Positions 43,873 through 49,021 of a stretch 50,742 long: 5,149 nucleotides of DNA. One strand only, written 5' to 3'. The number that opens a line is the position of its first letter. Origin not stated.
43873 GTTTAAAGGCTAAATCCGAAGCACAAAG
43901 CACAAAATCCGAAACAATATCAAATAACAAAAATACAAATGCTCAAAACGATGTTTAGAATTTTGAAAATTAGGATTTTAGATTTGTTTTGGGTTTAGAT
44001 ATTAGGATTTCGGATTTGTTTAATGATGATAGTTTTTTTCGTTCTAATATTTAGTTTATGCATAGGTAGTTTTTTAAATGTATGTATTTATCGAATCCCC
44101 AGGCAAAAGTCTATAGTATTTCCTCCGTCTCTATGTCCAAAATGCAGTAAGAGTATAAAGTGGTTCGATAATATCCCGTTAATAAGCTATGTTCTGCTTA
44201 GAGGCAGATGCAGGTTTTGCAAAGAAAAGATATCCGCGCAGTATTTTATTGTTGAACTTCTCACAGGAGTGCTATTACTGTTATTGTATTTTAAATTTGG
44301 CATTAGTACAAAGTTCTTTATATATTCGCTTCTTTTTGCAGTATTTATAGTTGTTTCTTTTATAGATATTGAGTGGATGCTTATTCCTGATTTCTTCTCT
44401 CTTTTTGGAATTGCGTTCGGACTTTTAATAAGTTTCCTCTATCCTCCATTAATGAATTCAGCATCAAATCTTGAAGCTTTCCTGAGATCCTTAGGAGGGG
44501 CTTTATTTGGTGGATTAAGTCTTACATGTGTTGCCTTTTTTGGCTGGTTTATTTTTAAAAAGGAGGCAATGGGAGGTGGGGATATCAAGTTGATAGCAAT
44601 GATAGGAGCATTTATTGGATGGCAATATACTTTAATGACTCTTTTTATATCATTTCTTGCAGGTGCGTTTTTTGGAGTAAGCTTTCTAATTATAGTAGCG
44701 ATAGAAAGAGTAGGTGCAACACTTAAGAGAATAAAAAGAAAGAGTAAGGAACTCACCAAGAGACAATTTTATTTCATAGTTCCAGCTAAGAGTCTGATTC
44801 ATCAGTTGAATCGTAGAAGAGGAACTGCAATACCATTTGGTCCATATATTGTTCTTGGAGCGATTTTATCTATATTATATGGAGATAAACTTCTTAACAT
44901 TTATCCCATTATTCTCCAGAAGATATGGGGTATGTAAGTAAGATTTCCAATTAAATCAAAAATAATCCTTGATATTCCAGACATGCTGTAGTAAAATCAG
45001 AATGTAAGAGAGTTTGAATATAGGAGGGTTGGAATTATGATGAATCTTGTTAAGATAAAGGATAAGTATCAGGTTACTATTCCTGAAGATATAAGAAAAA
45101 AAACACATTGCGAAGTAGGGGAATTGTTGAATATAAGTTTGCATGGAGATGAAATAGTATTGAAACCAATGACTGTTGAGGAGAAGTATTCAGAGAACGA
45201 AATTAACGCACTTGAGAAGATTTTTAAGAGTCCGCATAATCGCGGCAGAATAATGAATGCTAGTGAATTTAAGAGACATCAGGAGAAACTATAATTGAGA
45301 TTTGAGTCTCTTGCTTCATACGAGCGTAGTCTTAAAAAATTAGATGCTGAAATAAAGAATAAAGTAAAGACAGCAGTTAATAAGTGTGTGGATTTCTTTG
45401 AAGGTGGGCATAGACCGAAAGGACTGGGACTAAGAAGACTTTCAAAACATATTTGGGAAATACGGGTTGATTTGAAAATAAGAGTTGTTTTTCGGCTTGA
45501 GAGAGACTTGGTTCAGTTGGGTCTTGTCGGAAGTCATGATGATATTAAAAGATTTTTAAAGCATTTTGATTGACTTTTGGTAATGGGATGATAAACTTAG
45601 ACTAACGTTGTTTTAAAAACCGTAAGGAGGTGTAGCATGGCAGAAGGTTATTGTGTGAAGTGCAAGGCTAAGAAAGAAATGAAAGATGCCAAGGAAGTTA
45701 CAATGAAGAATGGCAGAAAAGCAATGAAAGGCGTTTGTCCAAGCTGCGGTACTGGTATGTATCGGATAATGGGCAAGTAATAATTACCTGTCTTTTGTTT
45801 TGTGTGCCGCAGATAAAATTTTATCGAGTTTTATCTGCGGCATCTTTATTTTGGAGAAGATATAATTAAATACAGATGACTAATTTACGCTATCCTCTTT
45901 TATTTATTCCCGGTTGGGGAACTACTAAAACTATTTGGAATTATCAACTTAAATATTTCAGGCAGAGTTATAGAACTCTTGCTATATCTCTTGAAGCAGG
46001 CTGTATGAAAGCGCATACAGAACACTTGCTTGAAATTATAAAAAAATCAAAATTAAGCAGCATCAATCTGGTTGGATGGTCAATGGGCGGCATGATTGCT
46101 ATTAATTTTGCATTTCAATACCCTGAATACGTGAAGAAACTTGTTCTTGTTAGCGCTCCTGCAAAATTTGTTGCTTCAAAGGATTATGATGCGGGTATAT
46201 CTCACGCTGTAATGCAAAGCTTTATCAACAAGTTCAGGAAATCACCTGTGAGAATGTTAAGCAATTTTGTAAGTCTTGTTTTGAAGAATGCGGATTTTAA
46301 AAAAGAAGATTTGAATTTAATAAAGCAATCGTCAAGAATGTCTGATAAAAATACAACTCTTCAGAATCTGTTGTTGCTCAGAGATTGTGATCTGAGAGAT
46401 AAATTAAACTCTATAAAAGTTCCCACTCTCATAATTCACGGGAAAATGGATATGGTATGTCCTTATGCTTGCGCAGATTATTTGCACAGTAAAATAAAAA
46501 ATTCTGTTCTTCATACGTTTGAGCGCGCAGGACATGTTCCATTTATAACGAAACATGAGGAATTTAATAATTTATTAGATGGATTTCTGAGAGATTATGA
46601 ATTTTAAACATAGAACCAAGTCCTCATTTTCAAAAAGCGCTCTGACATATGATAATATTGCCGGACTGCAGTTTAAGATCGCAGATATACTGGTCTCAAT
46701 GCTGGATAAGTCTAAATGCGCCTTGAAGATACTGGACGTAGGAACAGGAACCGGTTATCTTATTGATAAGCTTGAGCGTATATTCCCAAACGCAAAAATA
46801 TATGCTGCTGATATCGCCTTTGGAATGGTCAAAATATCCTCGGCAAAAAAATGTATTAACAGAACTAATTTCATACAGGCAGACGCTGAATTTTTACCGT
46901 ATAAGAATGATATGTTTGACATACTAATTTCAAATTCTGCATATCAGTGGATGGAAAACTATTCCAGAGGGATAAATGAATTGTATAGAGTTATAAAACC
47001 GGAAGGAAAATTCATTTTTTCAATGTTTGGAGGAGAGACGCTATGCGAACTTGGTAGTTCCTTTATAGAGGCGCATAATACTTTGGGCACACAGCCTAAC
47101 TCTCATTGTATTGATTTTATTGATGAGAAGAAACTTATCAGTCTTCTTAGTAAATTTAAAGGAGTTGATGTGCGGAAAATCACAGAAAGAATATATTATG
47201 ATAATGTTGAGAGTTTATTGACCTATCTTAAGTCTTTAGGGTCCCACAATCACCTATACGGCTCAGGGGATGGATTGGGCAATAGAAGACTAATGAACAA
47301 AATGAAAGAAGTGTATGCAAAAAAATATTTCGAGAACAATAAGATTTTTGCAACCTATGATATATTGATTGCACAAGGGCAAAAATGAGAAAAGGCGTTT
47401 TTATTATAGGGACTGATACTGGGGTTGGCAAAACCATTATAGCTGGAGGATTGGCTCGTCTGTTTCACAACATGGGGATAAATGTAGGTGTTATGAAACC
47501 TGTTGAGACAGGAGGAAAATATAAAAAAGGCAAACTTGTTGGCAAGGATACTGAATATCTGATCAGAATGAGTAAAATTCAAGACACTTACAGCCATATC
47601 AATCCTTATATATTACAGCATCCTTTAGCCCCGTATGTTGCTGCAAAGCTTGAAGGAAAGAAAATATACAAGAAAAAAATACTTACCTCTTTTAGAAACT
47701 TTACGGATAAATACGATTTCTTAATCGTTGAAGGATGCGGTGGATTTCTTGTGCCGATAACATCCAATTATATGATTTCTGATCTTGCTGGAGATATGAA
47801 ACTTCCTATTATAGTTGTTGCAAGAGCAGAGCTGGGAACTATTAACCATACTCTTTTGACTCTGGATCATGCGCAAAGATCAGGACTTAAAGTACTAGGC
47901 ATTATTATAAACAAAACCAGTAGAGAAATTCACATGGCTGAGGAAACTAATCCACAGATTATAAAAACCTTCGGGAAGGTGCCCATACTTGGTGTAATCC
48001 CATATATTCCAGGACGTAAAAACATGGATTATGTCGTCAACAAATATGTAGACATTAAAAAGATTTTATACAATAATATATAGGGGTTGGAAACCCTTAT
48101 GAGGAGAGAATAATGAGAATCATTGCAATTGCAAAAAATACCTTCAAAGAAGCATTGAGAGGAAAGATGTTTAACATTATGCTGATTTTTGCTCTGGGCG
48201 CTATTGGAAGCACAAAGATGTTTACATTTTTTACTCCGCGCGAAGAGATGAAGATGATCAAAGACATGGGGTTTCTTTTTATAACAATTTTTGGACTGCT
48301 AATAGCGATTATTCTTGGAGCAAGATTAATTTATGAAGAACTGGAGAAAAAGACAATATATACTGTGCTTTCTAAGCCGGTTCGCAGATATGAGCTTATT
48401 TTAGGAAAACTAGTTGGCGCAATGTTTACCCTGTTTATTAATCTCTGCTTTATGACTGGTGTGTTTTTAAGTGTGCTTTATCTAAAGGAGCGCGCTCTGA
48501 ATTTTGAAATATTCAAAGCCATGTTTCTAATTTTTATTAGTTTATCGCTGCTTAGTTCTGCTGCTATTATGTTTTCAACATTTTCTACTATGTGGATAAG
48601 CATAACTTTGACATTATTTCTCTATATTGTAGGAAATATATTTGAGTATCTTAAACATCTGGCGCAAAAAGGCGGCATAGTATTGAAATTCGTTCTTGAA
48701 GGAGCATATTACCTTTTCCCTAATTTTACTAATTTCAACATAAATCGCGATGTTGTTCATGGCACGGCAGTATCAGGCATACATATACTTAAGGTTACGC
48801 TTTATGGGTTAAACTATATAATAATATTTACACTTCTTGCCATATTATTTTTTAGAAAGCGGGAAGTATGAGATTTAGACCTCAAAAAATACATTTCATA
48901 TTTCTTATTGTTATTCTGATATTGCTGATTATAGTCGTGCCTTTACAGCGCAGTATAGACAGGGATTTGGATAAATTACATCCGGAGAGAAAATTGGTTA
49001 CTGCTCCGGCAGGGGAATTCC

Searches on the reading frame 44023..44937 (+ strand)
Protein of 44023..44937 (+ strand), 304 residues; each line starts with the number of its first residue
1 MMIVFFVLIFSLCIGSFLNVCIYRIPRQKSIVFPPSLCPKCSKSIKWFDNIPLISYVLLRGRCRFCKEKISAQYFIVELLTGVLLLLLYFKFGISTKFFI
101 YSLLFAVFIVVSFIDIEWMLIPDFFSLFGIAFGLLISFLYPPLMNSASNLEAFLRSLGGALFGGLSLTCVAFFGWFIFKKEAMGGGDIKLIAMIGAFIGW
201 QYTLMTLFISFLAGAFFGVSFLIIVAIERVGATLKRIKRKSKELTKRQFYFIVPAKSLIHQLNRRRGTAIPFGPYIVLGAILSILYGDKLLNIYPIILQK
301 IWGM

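Call 109: search_protein_families(library=pfam, proteins=[window:44023-44937:+], max_evalue=0.0001)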
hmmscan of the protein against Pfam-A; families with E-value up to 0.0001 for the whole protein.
window:44023-44937:+ (304 aa): 2 families
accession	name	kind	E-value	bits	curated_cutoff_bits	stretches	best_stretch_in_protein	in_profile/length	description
PF06750.18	A24_N_bact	-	9.9e-36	122.1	23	1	9-92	1-84/84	Bacterial Peptidase A24 N-terminal domain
PF01478.23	Peptidase_A24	-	1.5e-19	70.8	26.5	1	103-219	2-104/104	Type IV leader peptidase family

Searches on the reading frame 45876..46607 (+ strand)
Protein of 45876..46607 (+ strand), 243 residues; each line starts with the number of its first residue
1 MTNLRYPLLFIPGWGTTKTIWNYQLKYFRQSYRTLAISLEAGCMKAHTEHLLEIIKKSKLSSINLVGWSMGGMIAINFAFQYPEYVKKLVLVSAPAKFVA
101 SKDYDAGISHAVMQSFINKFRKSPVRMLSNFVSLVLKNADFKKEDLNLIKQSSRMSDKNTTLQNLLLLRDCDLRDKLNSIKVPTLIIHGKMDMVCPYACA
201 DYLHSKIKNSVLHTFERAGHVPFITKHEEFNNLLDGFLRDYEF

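Call 109: search_protein_families(library=pfam, proteins=[window:45876-46607:+], max_evalue=0.0001)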
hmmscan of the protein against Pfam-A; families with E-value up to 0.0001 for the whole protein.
window:45876-46607:+ (243 aa): 9 families
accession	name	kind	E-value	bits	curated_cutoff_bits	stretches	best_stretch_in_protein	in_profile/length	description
PF00561.26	Abhydrolase_1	-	2.1e-21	77.2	25.8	1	36-226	32-244/245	alpha/beta hydrolase fold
PF12146.15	Hydrolase_4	-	1.1e-13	51.5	27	1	54-220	69-232/239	Serine aminopeptidase, S33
PF12697.13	Abhydrolase_6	-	1.3e-11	46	26.3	1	8-231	1-215/217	Alpha/beta hydrolase family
PF07819.20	PGAP1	-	1.2e-06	28.9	24.3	1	19-132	40-167/233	PGAP1-like alpha/beta domain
PF03096.20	Ndr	-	1e-05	24.9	23.3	1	44-190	82-228/283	Ndr family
PF08386.16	Abhydrolase_4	-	1.2e-05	25.8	21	1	181-240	34-93/103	TAP-like protein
PF00975.26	Thioesterase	-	2e-05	25.4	26.4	1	51-179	55-181/226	Thioesterase domain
PF06028.17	DUF915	-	4.5e-05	23.4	22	0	53-108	95-155/255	Alpha/beta hydrolase of unknown function (DUF915)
PF03959.19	FSH1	-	5.9e-05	23.3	21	0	178-227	157-207/211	Serine hydrolase (FSH1)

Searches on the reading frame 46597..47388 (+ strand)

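Call 109: search_protein_families(library=pfam, proteins=[window:46597-47388:+], max_evalue=0.0001)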
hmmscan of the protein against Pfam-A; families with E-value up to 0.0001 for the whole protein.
window:46597-47388:+ (263 aa): 7 families
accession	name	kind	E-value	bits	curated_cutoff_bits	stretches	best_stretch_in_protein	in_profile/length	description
PF08241.18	Methyltransf_11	-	1.9e-19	70.6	21.2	1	46-141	1-95/95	Methyltransferase domain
PF13649.12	Methyltransf_25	-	3.7e-16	60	27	1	45-137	1-97/97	Methyltransferase domain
PF13847.12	Methyltransf_31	-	5.9e-15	55.6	27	1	42-145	4-113/145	Methyltransferase domain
PF01209.24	Ubie_methyltran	-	5.9e-12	45.9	20.1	1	8-141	10-151/233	ubiE/COQ5 methyltransferase family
PF13489.12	Methyltransf_23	-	2.8e-11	43.9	27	1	27-186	8-156/164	Methyltransferase domain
PF08242.18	Methyltransf_12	-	4.4e-10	40.6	30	1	46-139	1-98/98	Methyltransferase domain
PF05175.20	MTS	-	3.8e-05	23.8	23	1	30-113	21-105/170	Methyltransferase small domain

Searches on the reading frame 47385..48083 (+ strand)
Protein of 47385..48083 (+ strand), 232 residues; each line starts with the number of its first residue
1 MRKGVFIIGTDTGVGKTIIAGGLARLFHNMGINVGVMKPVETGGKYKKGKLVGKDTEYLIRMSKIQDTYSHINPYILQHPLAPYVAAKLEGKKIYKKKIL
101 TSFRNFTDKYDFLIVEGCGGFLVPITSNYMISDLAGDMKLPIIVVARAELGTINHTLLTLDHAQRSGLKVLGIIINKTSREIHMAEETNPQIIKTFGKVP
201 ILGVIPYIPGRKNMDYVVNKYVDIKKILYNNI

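Call 109: search_protein_families(library=pfam, proteins=[window:47385-48083:+], max_evalue=0.0001)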
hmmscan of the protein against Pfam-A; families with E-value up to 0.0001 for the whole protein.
window:47385-48083:+ (232 aa): 2 families
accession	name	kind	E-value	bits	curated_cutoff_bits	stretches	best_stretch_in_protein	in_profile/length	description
PF13500.12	AAA_26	-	1.2e-53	182.4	27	1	3-210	1-193/198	AAA domain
PF01656.29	CbiA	-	3.5e-11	43.6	25.4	1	5-207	1-111/125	CobQ/CobB/MinD/ParA nucleotide binding domain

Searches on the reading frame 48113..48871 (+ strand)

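Call 109: search_protein_families(library=pfam, proteins=[window:48113-48871:+], max_evalue=0.0001)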
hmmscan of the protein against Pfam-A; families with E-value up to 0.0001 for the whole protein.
window:48113-48871:+ (252 aa): 2 families
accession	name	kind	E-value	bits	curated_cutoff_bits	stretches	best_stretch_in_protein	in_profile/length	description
PF12679.13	ABC2_membrane_2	-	1.1e-14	54.8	27.2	1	5-251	2-282/283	ABC-2 family transporter protein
PF12730.13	ABC2_membrane_4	-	3.4e-07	30.9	27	1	22-174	27-179/179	ABC-2 family transporter protein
